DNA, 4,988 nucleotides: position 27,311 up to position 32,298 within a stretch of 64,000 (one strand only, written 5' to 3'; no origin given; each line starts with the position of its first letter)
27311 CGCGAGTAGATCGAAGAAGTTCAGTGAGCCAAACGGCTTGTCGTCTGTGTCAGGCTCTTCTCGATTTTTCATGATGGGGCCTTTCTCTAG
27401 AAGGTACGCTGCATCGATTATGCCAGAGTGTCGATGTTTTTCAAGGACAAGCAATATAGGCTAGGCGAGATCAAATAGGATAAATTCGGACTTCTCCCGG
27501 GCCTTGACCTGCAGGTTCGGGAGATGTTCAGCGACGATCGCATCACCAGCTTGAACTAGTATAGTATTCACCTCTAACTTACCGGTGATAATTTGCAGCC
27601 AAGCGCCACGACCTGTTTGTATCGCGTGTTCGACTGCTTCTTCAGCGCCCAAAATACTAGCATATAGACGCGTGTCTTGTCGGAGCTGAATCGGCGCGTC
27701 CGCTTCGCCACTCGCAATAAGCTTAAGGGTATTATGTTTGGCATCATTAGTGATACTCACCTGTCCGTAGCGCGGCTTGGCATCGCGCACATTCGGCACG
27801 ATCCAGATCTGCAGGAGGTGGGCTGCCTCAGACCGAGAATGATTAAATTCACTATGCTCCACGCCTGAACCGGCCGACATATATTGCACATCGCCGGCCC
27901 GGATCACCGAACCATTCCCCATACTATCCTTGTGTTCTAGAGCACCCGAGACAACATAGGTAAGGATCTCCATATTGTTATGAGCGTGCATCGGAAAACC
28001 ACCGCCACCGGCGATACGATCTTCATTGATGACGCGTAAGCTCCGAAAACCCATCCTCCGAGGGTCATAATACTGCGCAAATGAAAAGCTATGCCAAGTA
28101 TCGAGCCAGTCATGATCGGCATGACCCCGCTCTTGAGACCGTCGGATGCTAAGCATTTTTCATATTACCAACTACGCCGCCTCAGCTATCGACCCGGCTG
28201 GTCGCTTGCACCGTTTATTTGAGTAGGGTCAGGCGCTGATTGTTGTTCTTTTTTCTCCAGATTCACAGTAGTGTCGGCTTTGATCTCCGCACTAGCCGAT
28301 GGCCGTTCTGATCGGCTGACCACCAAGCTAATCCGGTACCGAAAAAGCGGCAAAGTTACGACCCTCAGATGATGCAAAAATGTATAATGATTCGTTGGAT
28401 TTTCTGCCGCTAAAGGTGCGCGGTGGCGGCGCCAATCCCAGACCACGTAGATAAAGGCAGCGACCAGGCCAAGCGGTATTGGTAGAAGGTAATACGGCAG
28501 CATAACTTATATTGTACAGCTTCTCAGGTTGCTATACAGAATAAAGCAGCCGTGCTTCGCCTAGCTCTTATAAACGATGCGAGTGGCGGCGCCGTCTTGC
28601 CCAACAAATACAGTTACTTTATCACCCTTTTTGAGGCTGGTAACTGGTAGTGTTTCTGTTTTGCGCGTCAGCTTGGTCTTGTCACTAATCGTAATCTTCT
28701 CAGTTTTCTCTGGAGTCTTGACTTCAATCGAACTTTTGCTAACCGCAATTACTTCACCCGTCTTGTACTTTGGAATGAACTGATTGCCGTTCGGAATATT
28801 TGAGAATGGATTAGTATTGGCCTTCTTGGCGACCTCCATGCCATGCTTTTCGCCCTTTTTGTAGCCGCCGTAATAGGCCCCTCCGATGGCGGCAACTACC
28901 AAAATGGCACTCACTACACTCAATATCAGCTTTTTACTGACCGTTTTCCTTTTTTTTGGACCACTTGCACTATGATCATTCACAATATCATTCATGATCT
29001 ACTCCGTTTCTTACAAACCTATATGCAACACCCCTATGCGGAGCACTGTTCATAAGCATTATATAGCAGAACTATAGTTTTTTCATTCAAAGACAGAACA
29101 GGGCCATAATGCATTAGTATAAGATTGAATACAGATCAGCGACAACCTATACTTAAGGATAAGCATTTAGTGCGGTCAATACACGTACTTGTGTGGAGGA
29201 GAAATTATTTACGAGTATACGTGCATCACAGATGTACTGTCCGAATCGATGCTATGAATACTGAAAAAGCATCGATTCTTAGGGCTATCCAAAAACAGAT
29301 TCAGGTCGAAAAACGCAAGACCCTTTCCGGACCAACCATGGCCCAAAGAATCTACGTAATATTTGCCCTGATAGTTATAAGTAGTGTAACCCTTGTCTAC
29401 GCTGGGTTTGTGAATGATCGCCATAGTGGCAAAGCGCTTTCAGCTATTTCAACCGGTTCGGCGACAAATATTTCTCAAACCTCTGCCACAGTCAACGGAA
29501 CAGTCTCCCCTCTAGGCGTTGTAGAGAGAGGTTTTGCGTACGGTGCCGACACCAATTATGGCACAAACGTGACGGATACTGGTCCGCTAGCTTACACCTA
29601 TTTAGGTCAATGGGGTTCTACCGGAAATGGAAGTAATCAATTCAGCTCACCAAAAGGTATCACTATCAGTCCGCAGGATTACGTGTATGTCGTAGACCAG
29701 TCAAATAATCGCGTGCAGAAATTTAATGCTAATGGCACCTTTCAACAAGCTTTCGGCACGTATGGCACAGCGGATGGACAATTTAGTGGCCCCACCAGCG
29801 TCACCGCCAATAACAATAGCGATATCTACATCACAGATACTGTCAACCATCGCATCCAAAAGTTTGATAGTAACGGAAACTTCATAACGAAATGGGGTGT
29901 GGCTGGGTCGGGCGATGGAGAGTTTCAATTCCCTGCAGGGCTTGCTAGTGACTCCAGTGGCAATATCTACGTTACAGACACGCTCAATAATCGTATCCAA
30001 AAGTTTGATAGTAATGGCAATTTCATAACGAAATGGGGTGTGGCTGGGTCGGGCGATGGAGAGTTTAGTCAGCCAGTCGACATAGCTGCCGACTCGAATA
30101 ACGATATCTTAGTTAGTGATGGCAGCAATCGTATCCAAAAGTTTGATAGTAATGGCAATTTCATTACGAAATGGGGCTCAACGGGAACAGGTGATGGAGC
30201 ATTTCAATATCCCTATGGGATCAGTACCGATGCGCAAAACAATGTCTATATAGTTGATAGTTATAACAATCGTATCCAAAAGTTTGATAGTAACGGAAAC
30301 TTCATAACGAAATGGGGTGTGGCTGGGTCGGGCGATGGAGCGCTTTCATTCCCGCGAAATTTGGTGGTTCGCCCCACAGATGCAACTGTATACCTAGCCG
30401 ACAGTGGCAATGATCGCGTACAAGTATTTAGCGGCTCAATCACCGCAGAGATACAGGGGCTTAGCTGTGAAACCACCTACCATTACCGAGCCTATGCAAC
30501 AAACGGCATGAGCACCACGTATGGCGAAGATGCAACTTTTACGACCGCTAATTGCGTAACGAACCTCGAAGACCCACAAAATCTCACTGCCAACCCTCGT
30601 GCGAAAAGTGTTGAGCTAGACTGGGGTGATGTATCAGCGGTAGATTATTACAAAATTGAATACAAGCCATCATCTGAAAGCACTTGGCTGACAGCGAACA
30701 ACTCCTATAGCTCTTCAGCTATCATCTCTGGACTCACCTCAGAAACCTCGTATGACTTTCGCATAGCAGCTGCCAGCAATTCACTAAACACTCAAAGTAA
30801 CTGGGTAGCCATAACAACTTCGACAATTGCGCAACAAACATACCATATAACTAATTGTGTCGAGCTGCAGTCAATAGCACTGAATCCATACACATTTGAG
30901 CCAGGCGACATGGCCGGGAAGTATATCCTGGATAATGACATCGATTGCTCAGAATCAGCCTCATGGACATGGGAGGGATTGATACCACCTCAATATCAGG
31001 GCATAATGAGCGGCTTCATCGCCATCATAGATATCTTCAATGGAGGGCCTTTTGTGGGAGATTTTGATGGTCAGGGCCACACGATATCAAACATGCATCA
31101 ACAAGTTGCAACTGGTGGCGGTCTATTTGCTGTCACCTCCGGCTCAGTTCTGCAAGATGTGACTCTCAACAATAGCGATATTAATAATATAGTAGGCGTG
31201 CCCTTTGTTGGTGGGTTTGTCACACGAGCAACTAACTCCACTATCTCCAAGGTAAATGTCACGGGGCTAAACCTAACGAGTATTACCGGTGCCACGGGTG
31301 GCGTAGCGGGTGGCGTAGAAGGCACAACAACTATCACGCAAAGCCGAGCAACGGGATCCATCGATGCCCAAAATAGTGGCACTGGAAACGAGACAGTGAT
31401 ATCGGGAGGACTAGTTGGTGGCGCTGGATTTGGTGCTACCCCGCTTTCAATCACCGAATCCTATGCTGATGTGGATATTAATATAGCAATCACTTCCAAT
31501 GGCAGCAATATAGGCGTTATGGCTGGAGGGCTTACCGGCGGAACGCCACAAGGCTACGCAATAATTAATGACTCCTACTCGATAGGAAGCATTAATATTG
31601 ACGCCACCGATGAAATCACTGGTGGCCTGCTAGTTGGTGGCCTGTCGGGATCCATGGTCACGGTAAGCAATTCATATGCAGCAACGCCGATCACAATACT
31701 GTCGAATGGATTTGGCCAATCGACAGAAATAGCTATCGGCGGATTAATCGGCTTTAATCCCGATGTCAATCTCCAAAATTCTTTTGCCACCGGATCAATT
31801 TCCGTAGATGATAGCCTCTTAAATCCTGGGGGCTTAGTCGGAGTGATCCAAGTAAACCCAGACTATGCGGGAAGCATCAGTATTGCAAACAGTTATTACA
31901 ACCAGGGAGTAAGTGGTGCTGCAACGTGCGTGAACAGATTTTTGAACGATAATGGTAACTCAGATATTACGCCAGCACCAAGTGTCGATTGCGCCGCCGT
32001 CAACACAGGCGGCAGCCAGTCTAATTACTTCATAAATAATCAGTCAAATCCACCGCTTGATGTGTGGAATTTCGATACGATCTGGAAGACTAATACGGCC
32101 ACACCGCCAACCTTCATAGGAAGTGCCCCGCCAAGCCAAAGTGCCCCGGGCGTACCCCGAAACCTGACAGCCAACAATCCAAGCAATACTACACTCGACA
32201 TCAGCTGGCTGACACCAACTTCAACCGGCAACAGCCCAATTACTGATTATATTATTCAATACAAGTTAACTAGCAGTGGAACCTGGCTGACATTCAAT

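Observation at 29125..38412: One 9.3-kb gene fuses a giant NHL/FN3/GLUG adhesin-like ectodomain to a C-terminal transmembrane histidine kinase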

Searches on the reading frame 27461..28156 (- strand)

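Call 20: search_protein_families(library=pfam, proteins=[window:27461-28156:-], max_evalue=0.001)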
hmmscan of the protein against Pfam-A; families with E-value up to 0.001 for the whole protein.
window:27461-28156:- (231 aa): 3 families
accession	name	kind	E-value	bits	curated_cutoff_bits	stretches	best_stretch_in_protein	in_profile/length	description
PF02678.22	Pirin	-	1.1e-35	122.3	26.1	1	7-119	5-108/108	Pirin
PF17954.7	Pirin_C_2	-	3.9e-21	75.5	22.9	1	146-230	1-86/86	Quercetinase C-terminal cupin domain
PF07883.17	Cupin_2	-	4.4e-07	29.9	27.2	1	48-115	5-67/70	Cupin domain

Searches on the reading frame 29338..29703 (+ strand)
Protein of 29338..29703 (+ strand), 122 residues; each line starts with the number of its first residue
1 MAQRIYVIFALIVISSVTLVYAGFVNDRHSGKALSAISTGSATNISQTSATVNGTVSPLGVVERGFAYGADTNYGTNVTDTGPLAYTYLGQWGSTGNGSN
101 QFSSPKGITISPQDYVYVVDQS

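Call 42: search_protein_families(library=pfam, proteins=[window:29338-29703:+], max_evalue=1)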
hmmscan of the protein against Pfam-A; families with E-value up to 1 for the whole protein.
window:29338-29703:+ (122 aa): 0 families

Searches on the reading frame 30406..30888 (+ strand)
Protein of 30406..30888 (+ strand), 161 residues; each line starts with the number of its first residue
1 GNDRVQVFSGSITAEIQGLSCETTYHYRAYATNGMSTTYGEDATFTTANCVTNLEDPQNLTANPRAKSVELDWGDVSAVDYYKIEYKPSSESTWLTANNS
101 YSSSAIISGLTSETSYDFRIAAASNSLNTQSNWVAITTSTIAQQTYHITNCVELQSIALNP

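Call 42: search_protein_families(library=pfam, proteins=[window:30406-30888:+], max_evalue=1)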
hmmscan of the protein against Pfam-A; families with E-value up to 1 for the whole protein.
window:30406-30888:+ (161 aa): 6 families
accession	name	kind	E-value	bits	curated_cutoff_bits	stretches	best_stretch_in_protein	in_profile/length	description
PF00041.27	fn3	-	3.7e-11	43.5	25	1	56-131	2-78/84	Fibronectin type III domain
PF25059.1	FN3_DSCAM-DSCAML_C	-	8.8e-09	36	39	1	78-141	19-82/89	DSCAM/DSCAML C-terminal Fn3-like domain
PF16656.11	Pur_ac_phosph_N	-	3.9e-08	34.2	30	2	66-138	12-93/93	Purple acid Phosphatase, N-terminal domain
PF16655.11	PhoD_N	-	0.00039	21.4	30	1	11-40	58-86/90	PhoD-like phosphatase, N-terminal domain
PF02170.28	PAZ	-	0.025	14.9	28.8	1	7-87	15-73/123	PAZ domain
PF16893.11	fn3_2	-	0.031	14.9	27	1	97-138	48-89/89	Fibronectin type III domain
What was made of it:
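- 30574..30777 (+): FN3 domain 1 (residues 441-508). Pfam fn3 E 3.7e-11 on this segment (call 42).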

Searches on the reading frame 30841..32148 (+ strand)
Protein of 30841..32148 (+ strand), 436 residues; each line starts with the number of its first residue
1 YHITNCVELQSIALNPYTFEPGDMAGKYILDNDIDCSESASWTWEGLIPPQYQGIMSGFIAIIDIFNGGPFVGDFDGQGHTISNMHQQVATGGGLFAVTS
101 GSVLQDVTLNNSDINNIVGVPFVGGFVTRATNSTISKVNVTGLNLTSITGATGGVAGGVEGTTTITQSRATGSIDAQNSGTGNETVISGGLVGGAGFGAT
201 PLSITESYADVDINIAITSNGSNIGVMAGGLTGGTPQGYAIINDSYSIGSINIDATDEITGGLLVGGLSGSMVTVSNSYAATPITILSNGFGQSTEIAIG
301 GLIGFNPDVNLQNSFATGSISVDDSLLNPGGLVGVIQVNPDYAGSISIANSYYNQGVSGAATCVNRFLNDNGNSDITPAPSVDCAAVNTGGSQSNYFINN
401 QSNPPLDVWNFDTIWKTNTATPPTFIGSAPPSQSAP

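Call 7: search_protein_families(library=pfam, proteins=[window:31000-32100:+], max_evalue=5)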
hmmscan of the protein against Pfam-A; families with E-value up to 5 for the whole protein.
window:31000-32100:+ (367 aa): 2 families
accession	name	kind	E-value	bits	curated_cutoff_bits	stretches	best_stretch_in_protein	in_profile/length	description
PF07581.17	Glug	-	0.00095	19.9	20.5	4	97-121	3-27/28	The GLUG motif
PF05342.19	Peptidase_M26_N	-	0.014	15.1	27.7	1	16-89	185-250/250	M26 IgA1-specific Metallo-endopeptidase N-terminal region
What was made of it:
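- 30841..32139 (+): GLUG-type module 1 (residues 530-962): N-cap with DIDCS............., GGLxG rungs, and C-cap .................. Pfam Glug 19.9 bits (cutoff 20.5) and a weak Peptidase_M26_N match (call 7).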

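Call 41: search_solved_structures(query=window:30841-32148:+, max_evalue=0.01)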
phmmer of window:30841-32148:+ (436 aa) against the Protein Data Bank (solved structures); distinct sequences matched with E-value up to 0.01: 0.
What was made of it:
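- On GLUG-motif / M26 IgA1-protease-type surface proteins: No PDB relative by sequence (call 41).
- Tried and rejected: A PDB sequence search with GLUG module 1 found nothing (call 41).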

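Call 76: find_homologous_proteins(query=window:30841-32148:+, max_evalue=1e-10)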
Query window:30841-32148:+ (436 aa): 1 proteins with E <= 1e-10 among 8000 candidates.
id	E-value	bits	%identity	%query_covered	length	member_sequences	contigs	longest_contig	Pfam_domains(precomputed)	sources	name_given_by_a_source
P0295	4.3e-12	64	28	90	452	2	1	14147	PF07581.18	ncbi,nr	ncbi:MAG: hypothetical protein FWH37_06545 [Candidatus Bathyarchaeota archaeon]|nr:hypothetical prot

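Call 85: predict_structure(alignment_id=A6)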
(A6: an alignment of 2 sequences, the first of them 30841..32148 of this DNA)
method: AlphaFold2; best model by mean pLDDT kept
length: 436 residues; sequences in the alignment: 2
mean_pLDDT: 48.1   pTM: 0.56
mean pLDDT of the five models: 48.1, 40.8, 40.5, 38.5, 34.0
residues with pLDDT >= 90: 0; 70-90: 10; 50-70: 207; < 50: 219
segments of 3 or more residues with pLDDT < 50: 16-27, 40-78, 88-102, 193-199, 234-237, 293-295, 307-309, 311-318, 324-436
pLDDT, mean of each block of 10 residues (from residue 1): 62 48 45 58 41 33 32 45 54 44 56 54 50 63 61 53 65 64 56 48 67 67 54 52 64 66 55 57 60 50 49 47 43 36 32 32 33 34 31 25 28 30 32 29
secondary structure, 60 per line:
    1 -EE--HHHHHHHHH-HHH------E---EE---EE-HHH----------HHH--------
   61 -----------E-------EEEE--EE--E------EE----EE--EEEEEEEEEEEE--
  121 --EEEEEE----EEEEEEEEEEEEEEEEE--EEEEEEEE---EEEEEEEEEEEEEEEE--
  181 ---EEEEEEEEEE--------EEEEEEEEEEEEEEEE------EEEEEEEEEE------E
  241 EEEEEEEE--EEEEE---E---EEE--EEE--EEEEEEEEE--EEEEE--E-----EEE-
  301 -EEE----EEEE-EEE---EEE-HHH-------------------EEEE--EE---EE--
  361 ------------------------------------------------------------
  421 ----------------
elements in order: H6-14 E80-83 E107-118 E123-128 E133-149 E152-159 E163-178 E184-193 E202-217 E224-233 E240-248 E251-255 E263-265 E268-270 E273-281 E284-288 E297-299 E302-304 E309-312 E314-316 E320-322 E346-349
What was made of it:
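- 30841..32139 (+): The AlphaFold2 model is all-beta but low confidence, pLDDT 48 (call 85).
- The beta-solenoid fold of the GLUG modules is unconfirmed (pLDDT 48, call 85).
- Tried and rejected: It was not used for a fold search, so the beta-helix claim stays unconfirmed (call 85).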
